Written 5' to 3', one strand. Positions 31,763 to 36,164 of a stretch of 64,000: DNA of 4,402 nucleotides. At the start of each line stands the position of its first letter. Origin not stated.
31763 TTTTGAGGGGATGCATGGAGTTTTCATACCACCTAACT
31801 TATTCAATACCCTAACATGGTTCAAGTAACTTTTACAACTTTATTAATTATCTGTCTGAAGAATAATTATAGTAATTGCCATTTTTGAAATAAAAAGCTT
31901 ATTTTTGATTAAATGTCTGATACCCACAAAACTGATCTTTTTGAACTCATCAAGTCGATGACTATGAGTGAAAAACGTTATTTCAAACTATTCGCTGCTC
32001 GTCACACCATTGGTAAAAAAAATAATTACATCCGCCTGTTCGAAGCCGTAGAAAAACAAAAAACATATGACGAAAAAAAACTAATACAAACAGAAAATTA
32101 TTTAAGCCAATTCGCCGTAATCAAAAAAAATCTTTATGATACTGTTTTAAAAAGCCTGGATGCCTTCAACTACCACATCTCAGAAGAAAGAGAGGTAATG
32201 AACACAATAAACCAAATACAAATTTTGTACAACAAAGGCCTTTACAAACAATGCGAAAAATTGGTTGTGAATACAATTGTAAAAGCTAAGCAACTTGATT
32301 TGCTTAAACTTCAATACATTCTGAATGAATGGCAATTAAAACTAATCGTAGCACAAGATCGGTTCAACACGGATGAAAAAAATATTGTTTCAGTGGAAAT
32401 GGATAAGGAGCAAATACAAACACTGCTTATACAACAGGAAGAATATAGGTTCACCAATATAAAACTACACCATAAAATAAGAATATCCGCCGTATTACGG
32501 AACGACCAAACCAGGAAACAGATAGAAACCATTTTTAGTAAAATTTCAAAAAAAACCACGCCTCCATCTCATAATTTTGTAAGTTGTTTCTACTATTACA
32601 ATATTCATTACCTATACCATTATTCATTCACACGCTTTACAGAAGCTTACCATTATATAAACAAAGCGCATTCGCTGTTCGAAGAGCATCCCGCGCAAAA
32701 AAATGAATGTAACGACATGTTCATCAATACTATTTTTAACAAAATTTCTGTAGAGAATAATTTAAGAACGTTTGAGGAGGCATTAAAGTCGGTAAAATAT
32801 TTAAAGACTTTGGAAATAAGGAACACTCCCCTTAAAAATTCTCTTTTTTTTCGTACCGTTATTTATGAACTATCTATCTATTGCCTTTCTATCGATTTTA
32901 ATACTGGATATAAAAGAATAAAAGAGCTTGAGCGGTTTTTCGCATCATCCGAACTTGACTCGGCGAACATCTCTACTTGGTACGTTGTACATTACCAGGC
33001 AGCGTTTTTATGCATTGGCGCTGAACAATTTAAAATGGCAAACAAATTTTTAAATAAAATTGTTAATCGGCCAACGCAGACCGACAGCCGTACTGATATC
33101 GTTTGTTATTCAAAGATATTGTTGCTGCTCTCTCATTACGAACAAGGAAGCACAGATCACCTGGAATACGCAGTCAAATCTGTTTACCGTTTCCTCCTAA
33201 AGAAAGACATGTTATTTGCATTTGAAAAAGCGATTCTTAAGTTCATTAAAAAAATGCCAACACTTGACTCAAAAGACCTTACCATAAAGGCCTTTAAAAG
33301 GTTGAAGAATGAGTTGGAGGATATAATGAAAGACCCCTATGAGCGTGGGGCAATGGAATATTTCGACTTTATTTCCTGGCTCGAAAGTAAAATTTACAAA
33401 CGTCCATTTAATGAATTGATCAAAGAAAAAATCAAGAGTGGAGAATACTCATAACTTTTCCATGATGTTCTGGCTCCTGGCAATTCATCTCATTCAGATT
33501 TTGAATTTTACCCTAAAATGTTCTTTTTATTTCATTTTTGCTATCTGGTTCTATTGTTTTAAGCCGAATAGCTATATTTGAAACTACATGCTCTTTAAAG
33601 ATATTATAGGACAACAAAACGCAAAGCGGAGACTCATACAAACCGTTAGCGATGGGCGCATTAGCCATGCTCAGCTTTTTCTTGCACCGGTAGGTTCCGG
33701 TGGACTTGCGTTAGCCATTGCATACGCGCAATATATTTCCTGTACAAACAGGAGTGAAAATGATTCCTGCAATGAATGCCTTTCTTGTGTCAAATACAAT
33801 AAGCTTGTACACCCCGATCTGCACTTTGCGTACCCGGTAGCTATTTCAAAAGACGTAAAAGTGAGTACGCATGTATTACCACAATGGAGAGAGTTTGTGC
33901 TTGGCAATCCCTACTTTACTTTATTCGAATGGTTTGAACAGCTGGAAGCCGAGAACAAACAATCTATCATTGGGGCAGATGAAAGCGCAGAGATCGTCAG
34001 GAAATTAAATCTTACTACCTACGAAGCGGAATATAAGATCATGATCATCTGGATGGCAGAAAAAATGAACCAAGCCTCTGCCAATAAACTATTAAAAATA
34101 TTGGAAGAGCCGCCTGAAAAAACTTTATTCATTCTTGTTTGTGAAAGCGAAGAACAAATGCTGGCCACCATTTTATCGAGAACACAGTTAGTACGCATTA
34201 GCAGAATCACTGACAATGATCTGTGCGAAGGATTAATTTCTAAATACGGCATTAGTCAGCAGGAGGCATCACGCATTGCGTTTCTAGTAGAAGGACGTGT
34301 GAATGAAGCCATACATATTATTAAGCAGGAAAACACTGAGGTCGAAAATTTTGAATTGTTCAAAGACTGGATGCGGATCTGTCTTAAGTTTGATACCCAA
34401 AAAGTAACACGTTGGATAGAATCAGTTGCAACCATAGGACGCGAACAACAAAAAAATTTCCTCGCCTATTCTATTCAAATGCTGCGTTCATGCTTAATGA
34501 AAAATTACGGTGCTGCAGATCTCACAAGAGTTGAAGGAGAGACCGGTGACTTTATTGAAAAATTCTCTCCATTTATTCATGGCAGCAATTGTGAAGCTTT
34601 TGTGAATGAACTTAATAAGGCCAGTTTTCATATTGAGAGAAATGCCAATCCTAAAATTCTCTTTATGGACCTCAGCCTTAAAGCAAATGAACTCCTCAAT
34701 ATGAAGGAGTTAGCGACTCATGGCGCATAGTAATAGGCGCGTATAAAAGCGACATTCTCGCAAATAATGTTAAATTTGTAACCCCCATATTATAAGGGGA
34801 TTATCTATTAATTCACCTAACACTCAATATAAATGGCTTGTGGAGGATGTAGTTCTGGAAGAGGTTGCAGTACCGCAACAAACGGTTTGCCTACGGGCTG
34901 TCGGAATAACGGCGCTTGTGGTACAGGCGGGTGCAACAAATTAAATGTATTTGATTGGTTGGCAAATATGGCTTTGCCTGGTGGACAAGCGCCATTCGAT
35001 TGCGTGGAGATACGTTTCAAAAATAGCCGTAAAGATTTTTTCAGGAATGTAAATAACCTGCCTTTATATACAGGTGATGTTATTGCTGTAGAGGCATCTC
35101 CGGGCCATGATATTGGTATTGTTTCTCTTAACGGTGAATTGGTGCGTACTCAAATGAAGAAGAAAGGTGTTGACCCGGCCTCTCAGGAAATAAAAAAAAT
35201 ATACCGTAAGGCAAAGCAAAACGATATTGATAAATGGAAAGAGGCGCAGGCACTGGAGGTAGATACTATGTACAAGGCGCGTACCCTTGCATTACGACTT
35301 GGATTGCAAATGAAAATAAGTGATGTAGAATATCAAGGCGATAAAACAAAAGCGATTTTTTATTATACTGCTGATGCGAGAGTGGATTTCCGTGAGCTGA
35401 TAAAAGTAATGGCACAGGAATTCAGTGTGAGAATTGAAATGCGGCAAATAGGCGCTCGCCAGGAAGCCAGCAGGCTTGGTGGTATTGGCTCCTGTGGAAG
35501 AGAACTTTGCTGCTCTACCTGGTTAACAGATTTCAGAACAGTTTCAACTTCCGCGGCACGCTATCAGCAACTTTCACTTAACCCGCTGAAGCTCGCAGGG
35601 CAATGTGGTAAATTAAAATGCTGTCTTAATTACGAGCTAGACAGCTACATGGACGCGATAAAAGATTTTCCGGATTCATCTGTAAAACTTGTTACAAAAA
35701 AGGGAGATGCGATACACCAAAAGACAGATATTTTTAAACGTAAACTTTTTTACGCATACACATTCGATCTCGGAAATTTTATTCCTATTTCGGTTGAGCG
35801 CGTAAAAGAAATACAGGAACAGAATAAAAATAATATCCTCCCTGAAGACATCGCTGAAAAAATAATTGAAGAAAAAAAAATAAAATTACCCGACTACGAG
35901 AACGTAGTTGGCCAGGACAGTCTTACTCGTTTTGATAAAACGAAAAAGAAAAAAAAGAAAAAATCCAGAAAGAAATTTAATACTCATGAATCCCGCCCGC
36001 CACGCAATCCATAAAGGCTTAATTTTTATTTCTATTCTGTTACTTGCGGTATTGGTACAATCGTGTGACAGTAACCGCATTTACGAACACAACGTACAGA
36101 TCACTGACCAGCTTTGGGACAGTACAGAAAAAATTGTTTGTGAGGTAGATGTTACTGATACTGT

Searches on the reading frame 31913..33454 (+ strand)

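Call 6: search_protein_families(library=pfam, proteins=[window:31913-33454:+], max_evalue=0.1)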
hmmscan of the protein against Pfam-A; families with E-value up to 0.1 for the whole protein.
window:31913-33454:+ (513 aa): 1 family
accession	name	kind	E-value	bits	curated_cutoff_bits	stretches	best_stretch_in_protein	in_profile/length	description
PF23305.1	DUF7082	-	0.097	12.9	27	0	194-233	31-70/155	Domain of unknown function (DUF7082)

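Call 7: search_protein_families(library=ncbifam, proteins=[window:31913-33454:+], max_evalue=0.1)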
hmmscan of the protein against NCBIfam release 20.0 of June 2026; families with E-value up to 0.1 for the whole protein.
window:31913-33454:+ (513 aa): 2 families
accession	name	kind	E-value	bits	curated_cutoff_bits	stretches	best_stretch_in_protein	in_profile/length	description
NF058569.1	BT_2802_fam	domain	5.5e-40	137.8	550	1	7-502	5-501/502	BT2802 family ribose utilization protein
NF052662.1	SprTrRegSpoVIF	equivalog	0.042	13.9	130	1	88-138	31-82/84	sporulation-specific transcription regulator SpoVIF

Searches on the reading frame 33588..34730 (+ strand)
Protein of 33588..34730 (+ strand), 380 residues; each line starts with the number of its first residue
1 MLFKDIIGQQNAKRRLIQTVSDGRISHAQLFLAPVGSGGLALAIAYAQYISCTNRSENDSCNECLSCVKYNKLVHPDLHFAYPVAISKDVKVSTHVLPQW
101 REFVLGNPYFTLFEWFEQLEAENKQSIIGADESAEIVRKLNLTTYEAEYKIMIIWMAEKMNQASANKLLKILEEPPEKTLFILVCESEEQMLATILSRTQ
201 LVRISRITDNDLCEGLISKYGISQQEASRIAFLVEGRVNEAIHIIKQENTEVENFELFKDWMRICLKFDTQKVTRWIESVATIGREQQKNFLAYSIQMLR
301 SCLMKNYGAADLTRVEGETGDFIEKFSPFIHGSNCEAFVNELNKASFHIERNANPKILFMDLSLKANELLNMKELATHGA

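Call 9: search_protein_families(library=pfam, proteins=[window:33588-34730:+], max_evalue=0.001)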
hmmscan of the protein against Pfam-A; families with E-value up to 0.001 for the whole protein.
window:33588-34730:+ (380 aa): 1 family
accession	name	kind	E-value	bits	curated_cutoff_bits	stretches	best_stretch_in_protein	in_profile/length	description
PF13177.12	DNA_pol3_delta2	-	9.4e-41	139.9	27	1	8-206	1-159/161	DNA polymerase III, delta subunit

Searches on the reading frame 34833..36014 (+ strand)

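Call 9: search_protein_families(library=pfam, proteins=[window:34833-36014:+], max_evalue=0.001)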
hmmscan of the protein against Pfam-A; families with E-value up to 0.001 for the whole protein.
window:34833-36014:+ (393 aa): 1 family
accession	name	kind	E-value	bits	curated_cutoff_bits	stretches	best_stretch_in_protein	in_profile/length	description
PF04468.17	PSP1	-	6.6e-30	103.7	27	1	121-206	1-86/86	PSP1 C-terminal conserved region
